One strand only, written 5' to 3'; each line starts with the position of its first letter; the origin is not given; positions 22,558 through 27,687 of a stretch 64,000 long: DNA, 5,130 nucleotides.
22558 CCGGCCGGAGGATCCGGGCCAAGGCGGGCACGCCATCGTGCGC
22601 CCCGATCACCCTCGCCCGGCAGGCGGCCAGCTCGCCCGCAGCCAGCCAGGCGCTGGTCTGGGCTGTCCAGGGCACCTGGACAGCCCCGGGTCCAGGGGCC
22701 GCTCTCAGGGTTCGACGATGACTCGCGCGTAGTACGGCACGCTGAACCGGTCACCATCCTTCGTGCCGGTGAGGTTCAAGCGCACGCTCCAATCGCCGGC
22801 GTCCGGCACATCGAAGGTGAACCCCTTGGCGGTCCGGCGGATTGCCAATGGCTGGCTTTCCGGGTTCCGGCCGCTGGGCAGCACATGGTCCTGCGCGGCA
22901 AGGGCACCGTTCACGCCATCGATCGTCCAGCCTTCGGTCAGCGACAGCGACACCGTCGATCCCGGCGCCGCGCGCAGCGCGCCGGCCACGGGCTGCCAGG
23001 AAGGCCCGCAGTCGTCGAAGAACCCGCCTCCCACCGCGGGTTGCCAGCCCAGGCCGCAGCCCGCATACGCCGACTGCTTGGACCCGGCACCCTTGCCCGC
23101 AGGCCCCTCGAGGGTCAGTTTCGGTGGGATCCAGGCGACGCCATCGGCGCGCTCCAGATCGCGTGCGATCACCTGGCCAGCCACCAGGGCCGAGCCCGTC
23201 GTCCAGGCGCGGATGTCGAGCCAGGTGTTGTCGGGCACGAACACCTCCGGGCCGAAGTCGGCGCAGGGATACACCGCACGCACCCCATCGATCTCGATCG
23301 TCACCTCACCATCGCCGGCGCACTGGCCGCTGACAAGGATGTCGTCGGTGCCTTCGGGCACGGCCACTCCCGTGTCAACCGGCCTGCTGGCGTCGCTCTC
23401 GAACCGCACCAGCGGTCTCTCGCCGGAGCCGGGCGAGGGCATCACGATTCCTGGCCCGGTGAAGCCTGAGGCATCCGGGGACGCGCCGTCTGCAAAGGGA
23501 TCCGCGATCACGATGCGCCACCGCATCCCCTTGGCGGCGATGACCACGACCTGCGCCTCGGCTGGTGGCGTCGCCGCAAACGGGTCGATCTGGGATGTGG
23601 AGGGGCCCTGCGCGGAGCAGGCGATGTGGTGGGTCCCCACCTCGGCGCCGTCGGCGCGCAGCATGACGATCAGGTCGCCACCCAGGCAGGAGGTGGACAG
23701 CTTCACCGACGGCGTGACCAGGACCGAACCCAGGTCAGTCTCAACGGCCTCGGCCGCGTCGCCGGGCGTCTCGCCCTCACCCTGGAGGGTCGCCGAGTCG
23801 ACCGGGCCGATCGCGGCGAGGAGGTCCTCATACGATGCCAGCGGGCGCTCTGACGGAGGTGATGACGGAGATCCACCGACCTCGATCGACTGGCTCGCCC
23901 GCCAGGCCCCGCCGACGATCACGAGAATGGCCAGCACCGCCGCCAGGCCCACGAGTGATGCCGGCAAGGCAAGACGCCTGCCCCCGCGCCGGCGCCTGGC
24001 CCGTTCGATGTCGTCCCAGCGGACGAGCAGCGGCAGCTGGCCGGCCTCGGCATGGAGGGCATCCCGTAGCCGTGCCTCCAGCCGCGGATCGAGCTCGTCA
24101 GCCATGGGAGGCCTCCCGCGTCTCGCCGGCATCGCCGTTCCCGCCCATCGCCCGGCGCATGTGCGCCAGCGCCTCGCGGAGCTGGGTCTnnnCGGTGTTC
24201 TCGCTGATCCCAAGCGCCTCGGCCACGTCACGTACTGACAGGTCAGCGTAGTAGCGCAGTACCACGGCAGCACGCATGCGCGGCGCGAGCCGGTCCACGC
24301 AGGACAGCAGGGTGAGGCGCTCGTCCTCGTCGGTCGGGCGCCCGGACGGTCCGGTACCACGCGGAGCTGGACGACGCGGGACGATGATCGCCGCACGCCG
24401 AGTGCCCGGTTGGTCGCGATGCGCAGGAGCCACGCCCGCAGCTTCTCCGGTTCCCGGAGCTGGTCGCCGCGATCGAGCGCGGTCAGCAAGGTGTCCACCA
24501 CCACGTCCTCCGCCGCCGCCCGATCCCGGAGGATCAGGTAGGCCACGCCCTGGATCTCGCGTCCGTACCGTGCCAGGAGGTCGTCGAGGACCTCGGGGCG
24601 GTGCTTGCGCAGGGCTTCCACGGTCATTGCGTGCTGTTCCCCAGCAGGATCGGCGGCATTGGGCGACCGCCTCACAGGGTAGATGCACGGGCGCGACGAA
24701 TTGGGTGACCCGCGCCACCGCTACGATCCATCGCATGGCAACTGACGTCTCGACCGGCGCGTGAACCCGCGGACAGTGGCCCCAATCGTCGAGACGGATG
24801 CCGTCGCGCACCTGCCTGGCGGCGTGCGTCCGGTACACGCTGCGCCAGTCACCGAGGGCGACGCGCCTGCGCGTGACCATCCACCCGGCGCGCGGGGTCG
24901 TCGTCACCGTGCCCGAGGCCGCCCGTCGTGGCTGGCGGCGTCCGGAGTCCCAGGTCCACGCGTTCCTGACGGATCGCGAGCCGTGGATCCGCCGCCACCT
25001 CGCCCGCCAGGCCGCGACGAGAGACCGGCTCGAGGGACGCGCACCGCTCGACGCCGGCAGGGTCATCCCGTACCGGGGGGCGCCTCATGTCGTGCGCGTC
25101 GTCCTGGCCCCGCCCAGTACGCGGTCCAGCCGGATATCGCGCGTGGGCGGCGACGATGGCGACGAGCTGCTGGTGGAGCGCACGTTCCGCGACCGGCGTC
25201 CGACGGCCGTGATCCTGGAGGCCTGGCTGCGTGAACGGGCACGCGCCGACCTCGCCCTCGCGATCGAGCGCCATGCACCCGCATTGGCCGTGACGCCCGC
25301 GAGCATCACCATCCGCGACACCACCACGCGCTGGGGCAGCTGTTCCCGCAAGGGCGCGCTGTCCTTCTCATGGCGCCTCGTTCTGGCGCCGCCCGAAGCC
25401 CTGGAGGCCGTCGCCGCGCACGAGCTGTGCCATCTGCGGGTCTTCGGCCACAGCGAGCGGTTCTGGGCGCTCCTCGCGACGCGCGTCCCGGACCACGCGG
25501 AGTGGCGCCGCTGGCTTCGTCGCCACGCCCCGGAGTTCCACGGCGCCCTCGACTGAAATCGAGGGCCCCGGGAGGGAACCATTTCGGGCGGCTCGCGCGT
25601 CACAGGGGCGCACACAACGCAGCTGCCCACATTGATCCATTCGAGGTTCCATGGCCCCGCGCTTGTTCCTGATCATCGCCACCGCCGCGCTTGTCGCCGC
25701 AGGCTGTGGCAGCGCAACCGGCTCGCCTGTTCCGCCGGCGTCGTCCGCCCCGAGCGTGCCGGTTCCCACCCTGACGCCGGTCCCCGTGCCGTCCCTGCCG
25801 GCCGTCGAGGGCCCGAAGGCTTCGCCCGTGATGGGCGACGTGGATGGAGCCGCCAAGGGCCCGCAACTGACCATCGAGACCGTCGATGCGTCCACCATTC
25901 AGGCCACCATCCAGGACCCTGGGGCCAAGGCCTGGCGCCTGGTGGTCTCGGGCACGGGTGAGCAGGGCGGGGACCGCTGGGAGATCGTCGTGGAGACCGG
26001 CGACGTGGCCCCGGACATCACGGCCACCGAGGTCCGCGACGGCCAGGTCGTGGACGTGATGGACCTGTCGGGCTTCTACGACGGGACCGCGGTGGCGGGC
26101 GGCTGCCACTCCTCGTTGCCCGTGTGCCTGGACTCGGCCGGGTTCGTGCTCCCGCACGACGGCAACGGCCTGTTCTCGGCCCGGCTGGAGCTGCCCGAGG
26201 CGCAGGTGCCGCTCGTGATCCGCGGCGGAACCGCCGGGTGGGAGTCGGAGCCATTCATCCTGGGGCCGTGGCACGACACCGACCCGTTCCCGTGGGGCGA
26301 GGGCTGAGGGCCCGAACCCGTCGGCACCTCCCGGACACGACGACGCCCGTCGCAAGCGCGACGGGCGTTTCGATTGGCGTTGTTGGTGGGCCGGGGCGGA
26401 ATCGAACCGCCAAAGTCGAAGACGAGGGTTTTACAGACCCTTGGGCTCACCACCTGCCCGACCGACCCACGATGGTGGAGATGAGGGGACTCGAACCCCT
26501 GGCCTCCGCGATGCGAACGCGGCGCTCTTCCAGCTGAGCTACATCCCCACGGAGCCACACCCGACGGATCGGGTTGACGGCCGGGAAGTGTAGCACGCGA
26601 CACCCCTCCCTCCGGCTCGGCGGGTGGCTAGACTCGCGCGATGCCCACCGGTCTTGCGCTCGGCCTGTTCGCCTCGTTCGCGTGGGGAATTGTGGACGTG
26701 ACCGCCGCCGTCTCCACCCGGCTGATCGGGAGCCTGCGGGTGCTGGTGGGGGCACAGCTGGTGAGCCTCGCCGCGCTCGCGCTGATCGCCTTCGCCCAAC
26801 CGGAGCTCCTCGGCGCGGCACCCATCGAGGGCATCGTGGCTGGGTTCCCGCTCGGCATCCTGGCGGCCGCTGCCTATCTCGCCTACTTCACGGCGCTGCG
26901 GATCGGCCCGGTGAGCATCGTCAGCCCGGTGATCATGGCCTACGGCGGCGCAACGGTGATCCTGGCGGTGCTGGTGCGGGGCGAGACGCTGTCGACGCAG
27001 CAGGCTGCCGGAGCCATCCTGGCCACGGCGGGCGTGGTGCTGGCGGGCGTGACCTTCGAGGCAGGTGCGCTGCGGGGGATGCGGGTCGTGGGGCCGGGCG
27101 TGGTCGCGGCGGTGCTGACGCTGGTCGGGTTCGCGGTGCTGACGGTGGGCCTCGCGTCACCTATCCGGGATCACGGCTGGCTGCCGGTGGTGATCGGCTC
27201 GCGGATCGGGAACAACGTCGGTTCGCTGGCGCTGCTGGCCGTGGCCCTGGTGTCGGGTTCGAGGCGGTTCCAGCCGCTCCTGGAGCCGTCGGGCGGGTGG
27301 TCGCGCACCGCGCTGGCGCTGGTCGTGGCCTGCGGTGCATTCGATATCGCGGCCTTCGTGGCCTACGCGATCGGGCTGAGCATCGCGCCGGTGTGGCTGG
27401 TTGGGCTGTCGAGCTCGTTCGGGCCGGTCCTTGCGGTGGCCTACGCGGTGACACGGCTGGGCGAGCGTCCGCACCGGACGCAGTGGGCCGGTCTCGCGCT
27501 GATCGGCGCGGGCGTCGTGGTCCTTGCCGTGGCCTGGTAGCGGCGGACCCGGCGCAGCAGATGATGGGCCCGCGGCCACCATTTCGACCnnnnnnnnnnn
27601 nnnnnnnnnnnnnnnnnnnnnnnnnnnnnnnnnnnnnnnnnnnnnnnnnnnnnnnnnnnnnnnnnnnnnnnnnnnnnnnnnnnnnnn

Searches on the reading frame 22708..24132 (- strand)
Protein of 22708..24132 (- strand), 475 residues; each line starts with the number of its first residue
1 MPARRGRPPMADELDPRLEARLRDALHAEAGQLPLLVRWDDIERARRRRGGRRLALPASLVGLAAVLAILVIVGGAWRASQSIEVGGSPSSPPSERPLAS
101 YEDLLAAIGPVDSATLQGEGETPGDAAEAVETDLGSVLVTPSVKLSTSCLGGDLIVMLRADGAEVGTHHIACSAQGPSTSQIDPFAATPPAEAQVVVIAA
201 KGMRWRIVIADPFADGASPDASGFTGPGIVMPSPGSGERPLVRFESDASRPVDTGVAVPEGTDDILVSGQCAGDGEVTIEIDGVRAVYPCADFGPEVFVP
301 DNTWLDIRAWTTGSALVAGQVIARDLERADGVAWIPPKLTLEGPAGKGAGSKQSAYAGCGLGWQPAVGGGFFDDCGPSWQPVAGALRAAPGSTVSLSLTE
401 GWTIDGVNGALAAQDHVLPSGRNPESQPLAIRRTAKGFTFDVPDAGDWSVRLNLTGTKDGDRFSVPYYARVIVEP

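Call 22: search_protein_families(library=pfam, proteins=[window:22708-24132:-], max_evalue=0.001)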
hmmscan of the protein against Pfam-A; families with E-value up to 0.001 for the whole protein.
window:22708-24132:- (475 aa): 0 families

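Call 39: find_homologous_proteins(query=window:22708-24132:-, max_evalue=0.00001)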
Query window:22708-24132:- (475 aa): 20 proteins with E <= 0.00001 among 8000 candidates.
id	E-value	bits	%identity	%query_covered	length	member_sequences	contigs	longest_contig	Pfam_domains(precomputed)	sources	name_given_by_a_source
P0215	1.3e-188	646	65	98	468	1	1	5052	-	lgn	-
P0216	3.2e-176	605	63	98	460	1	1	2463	-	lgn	-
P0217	2.8e-175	602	62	98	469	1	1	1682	-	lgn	-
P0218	1.9e-139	484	70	71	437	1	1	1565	-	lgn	-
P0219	4.1e-91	324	36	86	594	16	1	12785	-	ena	-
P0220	2.4e-64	236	42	61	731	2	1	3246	-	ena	-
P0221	3.7e-59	219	46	52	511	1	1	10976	-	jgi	jgi:hypothetical protein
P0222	8.7e-53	198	38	60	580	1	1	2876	-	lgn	-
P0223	4.3e-52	196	44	46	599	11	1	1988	-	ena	-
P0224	8.1e-46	175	49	45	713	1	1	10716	-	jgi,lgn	jgi:hypothetical protein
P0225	6.5e-44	169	34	98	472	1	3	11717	-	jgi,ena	-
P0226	3.7e-43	166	34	98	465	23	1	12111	-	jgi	-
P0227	4.9e-42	162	49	47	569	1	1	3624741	-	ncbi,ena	-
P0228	2.4e-40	157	49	46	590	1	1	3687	-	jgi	-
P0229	1.1e-38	151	38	66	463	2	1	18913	-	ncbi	-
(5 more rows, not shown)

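Call 40: find_encoding_contigs(protein=P0215, flank=10000, max_places=3)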
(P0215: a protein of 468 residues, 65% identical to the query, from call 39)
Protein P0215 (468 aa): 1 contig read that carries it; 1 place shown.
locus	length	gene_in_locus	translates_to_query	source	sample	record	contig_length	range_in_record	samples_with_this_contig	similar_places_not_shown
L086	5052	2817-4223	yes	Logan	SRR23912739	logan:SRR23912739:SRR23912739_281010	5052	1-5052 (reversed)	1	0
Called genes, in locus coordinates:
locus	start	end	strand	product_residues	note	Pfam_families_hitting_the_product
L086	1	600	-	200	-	?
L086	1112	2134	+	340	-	PF13412:HTH_24 (weak), PF09339:HTH_IclR, PF12802:MarR_2, PF01614:IclR_C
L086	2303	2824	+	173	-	PF04542:Sigma70_r2, PF08281:Sigma70_r4_2, PF04545:Sigma70_r4, PF13384:HTH_23 (weak)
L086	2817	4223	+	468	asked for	-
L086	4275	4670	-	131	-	PF01850:PIN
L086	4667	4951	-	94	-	-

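Call 54: search_protein_families(library=ncbifam, proteins=[window:22708-24132:-], max_evalue=0.01)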
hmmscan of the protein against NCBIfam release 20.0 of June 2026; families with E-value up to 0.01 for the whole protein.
window:22708-24132:- (475 aa): 2 families
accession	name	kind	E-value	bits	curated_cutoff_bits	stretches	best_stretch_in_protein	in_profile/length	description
NF038083.1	CU044_5270_fam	subfamily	0.0043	16.9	100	1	16-107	2-81/284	CU044_5270 family protein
NF052375.1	antisigma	equivalog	0.0075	16.3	100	0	13-139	49-152/217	anti-sigma factor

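Call 77: search_protein_families(library=padloc, proteins=[window:22708-24132:-], max_evalue=0.01)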
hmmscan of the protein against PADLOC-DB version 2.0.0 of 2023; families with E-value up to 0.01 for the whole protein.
window:22708-24132:- (475 aa): 0 families

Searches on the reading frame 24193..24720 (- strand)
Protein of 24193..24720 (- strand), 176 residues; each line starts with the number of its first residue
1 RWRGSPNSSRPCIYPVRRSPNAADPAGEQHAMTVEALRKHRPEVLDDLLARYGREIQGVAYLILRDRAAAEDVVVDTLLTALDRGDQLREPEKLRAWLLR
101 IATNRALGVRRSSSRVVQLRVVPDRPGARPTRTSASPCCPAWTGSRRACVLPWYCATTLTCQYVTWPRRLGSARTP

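Call 54: search_protein_families(library=ncbifam, proteins=[window:24193-24720:-], max_evalue=0.01)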
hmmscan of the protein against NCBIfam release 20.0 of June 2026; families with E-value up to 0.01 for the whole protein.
window:24193-24720:- (176 aa): 53 families (the best 25 are shown)
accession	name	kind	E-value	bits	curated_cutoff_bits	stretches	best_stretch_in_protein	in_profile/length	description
NF008888.0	PRK11922.1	equivalog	1.2e-11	44.7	204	1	24-122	11-109/231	RNA polymerase sigma factor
TIGR02989.1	Sig-70_gvs1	subfamily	2.4e-10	40.6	124.55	1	47-116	5-74/158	RNA polymerase sigma-70 factor, Rhodopirellula/Verrucomicrobium family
NF006089.0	PRK08241.1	subfamily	3.6e-10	39.4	240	1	36-131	15-109/343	RNA polymerase subunit sigma-70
TIGR02983.1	SigE-fam_strep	subfamily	8e-10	38.8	141.55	1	45-130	8-94/162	SigE family RNA polymerase sigma factor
NF006930.0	PRK09415.1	subfamily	2.3e-09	37.3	198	1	38-108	10-81/179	RNA polymerase factor sigma C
TIGR02960.1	SigX5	hypoth_equivalog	3.6e-09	36.2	264.75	1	45-119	7-81/322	RNA polymerase sigma-70 factor, TIGR02960 family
TIGR02943.1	Sig70_famx1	hypoth_equivalog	1.8e-08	34.4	162.2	1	54-120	13-79/188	RNA polymerase sigma-70 factor, TIGR02943 family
NF008892.0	PRK11924.2-1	equivalog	2.3e-08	33.9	291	1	36-115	13-88/203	RNA polymerase sigma factor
NF009190.0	PRK12538.1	equivalog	3.7e-08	33.4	303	1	55-132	75-152/233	RNA polymerase sigma factor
NF009173.0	PRK12520.1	equivalog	4.5e-08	33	255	1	57-120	16-79/191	RNA polymerase sigma factor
TIGR02985.1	Sig70_bacteroi1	subfamily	5.3e-08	33.2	126.4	1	47-112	5-70/162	RNA polymerase sigma-70 factor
NF004113.0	PRK05602.1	equivalog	6.6e-08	32.4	208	1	30-131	32-133/211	RNA polymerase sigma factor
NF009164.0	PRK12511.1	equivalog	8.2e-08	32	185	1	40-112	6-73/182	RNA polymerase sigma factor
NF009198.0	PRK12546.1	equivalog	1.1e-07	31.8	270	1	55-118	19-82/188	RNA polymerase sigma factor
NF007223.0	PRK09641.1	equivalog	1.2e-07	31.8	209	1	33-107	8-82/187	RNA polymerase sigma factor SigW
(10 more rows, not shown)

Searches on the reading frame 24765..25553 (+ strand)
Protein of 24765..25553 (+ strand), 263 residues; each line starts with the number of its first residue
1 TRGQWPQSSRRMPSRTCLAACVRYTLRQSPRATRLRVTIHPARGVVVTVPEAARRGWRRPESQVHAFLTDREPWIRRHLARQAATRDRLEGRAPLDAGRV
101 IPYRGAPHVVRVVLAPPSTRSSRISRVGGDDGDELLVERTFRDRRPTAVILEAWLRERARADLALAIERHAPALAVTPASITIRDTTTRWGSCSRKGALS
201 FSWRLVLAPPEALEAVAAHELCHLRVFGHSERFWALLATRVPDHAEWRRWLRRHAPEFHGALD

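Call 22: search_protein_families(library=pfam, proteins=[window:24765-25553:+], max_evalue=0.001)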
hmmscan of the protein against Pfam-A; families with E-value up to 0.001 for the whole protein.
window:24765-25553:+ (263 aa): 1 family
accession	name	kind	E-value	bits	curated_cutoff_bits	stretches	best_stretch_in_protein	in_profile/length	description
PF01863.23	YgjP-like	-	1.6e-47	162.7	26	1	34-254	2-207/207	YgjP-like, metallopeptidase domain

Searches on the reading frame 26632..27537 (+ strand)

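Call 22: search_protein_families(library=pfam, proteins=[window:26632-27537:+], max_evalue=0.001)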
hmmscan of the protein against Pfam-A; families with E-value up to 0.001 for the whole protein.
window:26632-27537:+ (302 aa): 1 family
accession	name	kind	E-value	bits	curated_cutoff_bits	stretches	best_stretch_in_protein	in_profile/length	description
PF00892.27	EamA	-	1.2e-23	84.4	28.2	2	6-138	2-133/135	EamA-like transporter family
